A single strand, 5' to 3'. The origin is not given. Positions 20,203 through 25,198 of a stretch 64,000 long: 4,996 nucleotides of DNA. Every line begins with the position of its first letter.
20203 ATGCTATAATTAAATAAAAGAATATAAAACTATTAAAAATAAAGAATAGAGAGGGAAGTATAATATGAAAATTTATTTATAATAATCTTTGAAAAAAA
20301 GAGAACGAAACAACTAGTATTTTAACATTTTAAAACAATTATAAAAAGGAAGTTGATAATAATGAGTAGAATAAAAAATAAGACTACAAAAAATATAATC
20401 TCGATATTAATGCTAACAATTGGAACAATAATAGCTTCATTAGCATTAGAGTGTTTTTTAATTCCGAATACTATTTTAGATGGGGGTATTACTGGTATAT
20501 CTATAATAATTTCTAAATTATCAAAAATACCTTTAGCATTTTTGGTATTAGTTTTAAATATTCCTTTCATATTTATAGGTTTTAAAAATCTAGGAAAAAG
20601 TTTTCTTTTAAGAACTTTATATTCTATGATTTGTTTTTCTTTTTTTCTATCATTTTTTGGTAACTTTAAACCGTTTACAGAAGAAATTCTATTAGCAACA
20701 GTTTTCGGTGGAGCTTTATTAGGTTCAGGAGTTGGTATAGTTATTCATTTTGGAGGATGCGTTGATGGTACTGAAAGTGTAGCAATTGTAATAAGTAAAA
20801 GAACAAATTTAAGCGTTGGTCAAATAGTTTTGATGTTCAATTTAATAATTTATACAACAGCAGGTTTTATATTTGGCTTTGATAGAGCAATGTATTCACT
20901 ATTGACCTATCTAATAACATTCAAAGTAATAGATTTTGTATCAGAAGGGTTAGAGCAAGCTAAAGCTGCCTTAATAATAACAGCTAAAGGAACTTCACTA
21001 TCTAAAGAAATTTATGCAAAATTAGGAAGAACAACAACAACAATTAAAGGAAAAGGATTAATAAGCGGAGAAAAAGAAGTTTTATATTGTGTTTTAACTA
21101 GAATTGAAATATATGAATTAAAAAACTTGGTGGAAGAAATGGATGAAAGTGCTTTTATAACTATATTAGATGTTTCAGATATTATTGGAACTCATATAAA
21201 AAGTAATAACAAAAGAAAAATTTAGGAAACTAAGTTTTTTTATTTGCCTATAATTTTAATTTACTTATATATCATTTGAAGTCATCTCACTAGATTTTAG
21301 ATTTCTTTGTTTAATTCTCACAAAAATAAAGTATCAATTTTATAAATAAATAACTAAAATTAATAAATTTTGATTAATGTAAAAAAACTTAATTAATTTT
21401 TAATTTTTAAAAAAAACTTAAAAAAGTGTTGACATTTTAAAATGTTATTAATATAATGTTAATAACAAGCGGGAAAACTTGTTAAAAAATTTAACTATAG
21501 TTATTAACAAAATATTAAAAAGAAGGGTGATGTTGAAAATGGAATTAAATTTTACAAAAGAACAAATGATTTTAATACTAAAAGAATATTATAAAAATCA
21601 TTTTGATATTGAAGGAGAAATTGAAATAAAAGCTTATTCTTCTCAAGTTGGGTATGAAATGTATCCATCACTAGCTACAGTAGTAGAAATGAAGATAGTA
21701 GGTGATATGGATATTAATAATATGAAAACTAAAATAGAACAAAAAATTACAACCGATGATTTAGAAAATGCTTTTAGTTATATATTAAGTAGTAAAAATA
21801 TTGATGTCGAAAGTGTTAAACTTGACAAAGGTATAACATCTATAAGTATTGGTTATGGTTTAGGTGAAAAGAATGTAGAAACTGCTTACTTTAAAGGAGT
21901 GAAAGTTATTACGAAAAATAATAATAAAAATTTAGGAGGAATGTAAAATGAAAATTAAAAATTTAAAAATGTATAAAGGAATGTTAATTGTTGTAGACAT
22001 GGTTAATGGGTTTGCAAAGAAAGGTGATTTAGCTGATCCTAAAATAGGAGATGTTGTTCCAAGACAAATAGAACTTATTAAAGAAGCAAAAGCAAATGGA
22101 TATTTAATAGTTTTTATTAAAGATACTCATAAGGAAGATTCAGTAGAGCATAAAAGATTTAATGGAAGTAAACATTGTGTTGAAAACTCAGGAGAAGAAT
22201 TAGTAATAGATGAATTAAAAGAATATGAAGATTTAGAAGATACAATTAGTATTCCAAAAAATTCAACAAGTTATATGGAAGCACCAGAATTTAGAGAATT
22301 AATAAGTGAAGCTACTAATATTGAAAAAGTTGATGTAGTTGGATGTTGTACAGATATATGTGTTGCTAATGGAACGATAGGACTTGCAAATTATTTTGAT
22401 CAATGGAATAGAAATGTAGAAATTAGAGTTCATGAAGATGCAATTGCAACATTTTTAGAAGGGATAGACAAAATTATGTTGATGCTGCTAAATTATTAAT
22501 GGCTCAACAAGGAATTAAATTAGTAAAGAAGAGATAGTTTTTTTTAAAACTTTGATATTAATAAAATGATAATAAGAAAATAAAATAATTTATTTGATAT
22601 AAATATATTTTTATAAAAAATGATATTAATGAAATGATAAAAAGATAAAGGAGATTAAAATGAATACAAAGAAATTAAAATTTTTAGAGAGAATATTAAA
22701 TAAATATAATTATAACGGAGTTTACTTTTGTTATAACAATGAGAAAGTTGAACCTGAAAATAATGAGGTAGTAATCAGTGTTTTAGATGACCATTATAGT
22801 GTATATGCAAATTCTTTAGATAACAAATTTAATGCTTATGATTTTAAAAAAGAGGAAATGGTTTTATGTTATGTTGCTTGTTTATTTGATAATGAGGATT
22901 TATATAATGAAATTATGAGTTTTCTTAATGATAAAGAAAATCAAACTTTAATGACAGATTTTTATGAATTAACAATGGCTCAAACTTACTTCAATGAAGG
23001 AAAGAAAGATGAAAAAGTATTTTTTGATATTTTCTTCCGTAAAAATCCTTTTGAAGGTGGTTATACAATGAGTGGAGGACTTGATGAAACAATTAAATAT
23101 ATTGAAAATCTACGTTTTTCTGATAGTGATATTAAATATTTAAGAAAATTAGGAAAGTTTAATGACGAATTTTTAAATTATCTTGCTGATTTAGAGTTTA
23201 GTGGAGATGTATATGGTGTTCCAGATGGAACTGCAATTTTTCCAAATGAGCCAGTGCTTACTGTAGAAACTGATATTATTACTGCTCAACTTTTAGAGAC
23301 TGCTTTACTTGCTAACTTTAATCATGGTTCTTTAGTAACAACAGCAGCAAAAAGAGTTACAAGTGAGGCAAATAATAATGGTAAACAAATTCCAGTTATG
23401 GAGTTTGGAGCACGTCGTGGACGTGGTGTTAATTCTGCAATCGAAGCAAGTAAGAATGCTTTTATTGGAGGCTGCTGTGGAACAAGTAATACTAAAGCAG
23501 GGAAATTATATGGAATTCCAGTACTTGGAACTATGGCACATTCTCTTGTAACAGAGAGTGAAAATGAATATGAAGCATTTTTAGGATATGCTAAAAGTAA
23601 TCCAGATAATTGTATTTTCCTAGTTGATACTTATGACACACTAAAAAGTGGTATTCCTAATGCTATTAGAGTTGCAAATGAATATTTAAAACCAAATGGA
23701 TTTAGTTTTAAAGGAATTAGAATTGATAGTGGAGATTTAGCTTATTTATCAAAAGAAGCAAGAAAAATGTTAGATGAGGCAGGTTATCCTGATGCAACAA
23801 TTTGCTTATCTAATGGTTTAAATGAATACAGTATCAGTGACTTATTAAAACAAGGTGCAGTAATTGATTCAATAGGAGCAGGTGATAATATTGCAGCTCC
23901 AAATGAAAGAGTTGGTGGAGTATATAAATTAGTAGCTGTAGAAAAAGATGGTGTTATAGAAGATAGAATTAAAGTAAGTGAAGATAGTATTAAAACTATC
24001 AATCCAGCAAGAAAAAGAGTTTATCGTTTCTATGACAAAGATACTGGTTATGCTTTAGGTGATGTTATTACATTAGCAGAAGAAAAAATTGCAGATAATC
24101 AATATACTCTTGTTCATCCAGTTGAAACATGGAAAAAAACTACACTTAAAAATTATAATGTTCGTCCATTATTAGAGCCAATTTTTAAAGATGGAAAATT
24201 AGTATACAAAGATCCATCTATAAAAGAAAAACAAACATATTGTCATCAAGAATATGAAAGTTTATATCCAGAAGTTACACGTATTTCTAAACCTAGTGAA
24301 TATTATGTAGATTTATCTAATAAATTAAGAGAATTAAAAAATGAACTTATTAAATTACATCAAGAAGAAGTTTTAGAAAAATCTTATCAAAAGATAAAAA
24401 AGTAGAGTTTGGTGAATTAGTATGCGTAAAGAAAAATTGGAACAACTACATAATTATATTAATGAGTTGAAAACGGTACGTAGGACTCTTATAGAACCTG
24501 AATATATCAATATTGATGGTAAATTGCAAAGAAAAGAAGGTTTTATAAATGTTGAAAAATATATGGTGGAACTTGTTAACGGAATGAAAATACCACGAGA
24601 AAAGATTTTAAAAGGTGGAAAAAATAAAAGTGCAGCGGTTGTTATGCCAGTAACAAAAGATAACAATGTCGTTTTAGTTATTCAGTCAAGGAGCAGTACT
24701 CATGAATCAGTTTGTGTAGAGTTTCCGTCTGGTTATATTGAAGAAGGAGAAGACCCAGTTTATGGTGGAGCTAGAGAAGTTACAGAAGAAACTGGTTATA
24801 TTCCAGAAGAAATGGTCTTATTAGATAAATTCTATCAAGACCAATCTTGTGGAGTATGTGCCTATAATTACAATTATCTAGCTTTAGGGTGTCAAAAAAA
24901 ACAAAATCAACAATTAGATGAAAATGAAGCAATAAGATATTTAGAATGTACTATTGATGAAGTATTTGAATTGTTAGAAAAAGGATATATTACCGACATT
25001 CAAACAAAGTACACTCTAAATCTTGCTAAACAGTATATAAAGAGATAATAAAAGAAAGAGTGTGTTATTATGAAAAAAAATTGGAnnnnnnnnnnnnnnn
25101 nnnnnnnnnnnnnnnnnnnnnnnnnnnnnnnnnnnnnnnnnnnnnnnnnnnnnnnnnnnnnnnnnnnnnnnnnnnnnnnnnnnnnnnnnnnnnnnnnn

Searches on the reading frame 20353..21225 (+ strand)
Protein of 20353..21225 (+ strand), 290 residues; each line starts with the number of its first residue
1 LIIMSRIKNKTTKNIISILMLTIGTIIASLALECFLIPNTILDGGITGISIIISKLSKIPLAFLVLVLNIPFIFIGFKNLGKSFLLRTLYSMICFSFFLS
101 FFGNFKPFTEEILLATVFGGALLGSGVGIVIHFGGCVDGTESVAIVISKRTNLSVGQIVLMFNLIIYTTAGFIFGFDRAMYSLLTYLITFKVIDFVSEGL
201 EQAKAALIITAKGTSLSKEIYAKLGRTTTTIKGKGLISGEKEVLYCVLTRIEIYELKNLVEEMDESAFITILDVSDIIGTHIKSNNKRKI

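Call 11: search_protein_families(library=pfam, proteins=[window:20353-21225:+], max_evalue=0.01)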
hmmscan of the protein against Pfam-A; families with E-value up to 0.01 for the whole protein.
window:20353-21225:+ (290 aa): 2 families
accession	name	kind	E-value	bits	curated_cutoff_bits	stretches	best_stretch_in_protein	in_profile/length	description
PF02588.21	YitT_membrane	-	2.6e-63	213.6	24.3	1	18-220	2-204/205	Uncharacterised 5xTM membrane BCR, YitT family COG1284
PF10035.14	DUF2179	-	2.8e-17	62.7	22.8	1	226-279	1-55/55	Uncharacterized protein conserved in bacteria (DUF2179)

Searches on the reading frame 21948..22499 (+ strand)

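Call 11: search_protein_families(library=pfam, proteins=[window:21948-22499:+], max_evalue=0.01)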
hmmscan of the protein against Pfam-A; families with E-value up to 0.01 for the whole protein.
window:21948-22499:+ (183 aa): 1 family
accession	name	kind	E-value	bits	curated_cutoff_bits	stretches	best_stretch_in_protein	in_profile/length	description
PF00857.26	Isochorismatase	-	2.1e-21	77.2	27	1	12-169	2-151/175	Isochorismatase domain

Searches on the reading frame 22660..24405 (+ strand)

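Call 42: search_protein_families(library=ncbifam, proteins=[window:22660-24405:+], max_evalue=0.00001)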
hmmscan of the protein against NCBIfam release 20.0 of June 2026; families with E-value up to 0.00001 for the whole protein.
window:22660-24405:+ (581 aa): 11 families
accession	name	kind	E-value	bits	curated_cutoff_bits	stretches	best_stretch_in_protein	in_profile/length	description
NF006695.0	PRK09243.1-2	equivalog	1.2e-179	597.9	469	1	92-569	3-477/480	nicotinate phosphoribosyltransferase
TIGR01513.1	NAPRTase_put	equivalog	3.6e-152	507.4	297.4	1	96-556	1-452/452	nicotinate phosphoribosyltransferase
NF006694.0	PRK09243.1-1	equivalog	4.1e-152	507.2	663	1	92-574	4-483/485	nicotinate phosphoribosyltransferase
NF006697.0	PRK09243.1-4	equivalog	1.9e-148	495.1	776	1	93-575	7-485/488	nicotinate phosphoribosyltransferase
NF009131.0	PRK12484.1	equivalog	7.2e-142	473.3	330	1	91-568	2-445/455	nicotinate phosphoribosyltransferase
NF006696.0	PRK09243.1-3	equivalog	1.8e-120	402.7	503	1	91-567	8-447/451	nicotinate phosphoribosyltransferase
NF006698.0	PRK09243.1-5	equivalog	8.3e-81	272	531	1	90-544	10-427/440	nicotinate phosphoribosyltransferase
NF006415.0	PRK08662.1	equivalog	5.8e-35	120.8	243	1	173-415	63-295/381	nicotinate phosphoribosyltransferase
NF003704.0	PRK05321.1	subfamily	2e-19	69.9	379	1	97-452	14-380/398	nicotinate phosphoribosyltransferase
NF005529.0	PRK07188.1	equivalog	2.7e-15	56.2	378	1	183-357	79-243/358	nicotinate phosphoribosyltransferase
TIGR01514.1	NAPRTase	equivalog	1.6e-13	50.5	269.55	1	97-389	6-319/399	nicotinate phosphoribosyltransferase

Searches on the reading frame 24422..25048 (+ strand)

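Call 48: search_protein_families(library=pfam, proteins=[window:24422-25048:+], max_evalue=0.001)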
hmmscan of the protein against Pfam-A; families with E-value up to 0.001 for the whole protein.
window:24422-25048:+ (208 aa): 1 family
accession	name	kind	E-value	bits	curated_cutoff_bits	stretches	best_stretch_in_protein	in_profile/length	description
PF00293.34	NUDIX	-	2.4e-12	47.4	21.1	1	71-185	5-120/134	NUDIX domain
